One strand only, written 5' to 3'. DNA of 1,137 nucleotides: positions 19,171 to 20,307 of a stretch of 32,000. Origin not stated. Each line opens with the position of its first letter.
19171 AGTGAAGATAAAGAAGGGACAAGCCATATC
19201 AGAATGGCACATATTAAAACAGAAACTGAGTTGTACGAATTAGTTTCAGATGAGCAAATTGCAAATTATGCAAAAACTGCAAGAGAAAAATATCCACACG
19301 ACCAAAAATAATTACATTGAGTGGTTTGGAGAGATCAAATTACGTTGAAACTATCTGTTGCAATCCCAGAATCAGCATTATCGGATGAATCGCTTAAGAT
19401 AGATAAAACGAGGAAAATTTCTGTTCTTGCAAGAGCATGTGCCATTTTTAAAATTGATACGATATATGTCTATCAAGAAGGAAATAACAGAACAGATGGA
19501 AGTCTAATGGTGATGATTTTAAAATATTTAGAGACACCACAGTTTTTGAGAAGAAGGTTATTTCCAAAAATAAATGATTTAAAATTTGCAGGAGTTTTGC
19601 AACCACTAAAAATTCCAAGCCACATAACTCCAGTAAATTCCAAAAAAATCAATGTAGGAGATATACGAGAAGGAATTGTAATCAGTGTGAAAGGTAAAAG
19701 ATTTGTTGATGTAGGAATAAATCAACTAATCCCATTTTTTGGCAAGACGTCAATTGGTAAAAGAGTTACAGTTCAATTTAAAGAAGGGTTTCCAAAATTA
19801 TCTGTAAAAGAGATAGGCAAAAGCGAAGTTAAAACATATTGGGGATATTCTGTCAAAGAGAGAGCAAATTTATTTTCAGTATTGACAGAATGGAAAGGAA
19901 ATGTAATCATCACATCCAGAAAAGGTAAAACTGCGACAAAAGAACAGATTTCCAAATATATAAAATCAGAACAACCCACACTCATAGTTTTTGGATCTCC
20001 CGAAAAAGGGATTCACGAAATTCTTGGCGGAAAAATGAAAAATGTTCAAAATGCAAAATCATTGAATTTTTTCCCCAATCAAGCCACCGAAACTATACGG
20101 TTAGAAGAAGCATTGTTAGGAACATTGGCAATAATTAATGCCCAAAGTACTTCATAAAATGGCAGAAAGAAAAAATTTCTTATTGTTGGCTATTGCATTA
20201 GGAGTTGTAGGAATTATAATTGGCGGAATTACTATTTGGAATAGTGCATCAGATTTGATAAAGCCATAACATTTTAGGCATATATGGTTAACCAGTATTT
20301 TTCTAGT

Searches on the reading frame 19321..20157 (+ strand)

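Call 32: search_protein_families(library=pfam, proteins=[window:19321-20157:+], max_evalue=0.001)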
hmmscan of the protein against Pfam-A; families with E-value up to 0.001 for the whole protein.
window:19321-20157:+ (278 aa): 1 family
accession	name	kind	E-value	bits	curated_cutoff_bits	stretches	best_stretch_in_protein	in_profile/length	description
PF02598.22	Methyltrn_RNA_3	-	7.6e-51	173.8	27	1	11-270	2-300/302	Putative RNA methyltransferase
